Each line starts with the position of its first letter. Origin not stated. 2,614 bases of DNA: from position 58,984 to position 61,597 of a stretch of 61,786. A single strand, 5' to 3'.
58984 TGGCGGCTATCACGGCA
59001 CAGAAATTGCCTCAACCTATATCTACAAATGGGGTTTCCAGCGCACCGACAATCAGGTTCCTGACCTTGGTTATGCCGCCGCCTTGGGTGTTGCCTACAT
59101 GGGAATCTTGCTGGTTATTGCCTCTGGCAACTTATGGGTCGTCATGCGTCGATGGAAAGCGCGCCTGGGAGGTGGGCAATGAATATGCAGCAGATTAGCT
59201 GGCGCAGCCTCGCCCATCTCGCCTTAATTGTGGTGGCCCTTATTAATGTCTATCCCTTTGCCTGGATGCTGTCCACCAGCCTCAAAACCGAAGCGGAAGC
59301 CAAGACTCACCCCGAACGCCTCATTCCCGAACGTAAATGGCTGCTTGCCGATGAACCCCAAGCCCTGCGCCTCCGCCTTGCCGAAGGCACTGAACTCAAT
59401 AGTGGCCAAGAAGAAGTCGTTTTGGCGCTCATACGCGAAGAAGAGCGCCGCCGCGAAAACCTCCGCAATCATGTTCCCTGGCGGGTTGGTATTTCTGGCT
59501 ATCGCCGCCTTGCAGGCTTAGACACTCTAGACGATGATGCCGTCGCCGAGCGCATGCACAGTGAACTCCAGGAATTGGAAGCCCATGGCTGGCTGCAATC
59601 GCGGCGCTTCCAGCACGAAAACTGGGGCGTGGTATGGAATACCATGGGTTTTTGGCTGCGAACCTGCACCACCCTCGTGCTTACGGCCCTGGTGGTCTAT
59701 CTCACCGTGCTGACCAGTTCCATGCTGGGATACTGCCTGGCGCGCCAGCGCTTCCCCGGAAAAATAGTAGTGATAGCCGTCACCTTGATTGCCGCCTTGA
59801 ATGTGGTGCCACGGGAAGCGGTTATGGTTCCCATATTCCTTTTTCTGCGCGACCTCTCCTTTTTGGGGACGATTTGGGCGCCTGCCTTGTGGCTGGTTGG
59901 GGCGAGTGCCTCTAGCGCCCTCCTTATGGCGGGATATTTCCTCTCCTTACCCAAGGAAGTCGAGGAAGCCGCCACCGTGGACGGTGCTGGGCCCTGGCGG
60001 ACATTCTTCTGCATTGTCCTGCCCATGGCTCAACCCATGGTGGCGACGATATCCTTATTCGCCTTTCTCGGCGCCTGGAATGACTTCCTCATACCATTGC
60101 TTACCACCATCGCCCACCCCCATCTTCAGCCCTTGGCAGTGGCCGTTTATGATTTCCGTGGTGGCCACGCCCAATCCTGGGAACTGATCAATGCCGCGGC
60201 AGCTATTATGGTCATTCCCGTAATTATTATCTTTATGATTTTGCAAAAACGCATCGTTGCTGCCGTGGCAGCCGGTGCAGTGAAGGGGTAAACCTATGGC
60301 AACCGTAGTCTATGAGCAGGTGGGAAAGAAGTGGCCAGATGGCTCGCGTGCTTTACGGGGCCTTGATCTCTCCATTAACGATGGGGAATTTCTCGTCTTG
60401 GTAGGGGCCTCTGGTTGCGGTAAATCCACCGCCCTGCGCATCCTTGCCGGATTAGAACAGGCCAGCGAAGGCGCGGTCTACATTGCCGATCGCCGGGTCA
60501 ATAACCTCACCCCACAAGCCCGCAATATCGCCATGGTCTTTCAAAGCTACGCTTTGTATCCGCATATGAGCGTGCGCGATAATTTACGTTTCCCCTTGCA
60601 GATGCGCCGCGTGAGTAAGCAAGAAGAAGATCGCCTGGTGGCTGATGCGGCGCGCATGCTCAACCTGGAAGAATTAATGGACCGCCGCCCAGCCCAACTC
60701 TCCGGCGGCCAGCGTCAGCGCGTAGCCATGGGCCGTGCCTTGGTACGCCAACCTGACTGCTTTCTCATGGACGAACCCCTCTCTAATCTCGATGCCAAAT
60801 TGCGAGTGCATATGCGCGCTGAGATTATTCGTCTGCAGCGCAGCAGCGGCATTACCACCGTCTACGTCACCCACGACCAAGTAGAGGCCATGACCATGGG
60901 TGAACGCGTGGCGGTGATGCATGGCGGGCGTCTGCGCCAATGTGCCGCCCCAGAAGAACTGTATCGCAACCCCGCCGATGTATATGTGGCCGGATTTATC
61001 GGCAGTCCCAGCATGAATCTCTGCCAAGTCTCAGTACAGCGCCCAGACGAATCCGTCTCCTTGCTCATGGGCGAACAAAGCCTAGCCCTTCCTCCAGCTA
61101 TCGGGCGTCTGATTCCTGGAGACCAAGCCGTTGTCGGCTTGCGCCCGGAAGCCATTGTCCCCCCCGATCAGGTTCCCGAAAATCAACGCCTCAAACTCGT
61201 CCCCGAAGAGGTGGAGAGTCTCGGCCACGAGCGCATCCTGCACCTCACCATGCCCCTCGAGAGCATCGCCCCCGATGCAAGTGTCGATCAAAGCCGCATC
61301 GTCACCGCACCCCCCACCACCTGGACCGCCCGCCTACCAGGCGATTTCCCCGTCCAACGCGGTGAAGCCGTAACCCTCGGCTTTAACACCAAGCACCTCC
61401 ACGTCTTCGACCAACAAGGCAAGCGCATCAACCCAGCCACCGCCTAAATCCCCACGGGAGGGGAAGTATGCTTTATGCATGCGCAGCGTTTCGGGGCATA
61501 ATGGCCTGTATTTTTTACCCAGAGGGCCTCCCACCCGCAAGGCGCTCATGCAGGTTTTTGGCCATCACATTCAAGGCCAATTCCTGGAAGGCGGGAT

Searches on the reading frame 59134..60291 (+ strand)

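Call 14: search_protein_families(library=pfam, proteins=[window:59134-60291:+], max_evalue=0.001)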
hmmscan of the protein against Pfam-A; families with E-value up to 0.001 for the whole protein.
window:59134-60291:+ (385 aa): 1 family
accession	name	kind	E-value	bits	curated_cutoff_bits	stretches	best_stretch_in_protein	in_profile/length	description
PF00528.27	BPD_transp_1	-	9.1e-16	58.5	26.4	1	197-377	3-181/184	Binding-protein-dependent transport system inner membrane component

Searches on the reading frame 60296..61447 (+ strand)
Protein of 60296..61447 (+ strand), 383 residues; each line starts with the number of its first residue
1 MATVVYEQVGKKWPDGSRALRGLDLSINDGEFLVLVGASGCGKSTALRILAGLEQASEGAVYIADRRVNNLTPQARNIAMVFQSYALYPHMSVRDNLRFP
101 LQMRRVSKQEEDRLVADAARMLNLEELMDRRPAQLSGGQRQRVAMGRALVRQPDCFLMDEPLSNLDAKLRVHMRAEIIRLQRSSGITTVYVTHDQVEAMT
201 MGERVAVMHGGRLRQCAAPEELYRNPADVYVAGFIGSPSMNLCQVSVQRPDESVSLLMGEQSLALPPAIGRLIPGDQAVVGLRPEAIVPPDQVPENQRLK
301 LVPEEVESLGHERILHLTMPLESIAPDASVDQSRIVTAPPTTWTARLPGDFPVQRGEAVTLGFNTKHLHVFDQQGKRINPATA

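Call 14: search_protein_families(library=pfam, proteins=[window:60296-61447:+], max_evalue=0.001)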
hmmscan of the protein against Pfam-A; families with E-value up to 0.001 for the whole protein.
window:60296-61447:+ (383 aa): 4 families
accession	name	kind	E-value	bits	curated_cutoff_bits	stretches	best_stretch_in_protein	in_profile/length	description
PF00005.33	ABC_tran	-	1.5e-32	113.5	25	1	20-162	1-136/137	ABC transporter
PF17912.7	OB_MalK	-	3.8e-08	34.5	27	1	236-287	1-53/53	MalK OB fold domain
PF13304.12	AAA_21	-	1.6e-05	25.6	27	0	32-63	1-26/304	AAA domain, putative AbiEii toxin, Type IV TA system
PF08402.16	TOBE_2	-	7.7e-05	23.2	21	0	280-371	1-76/76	TOBE domain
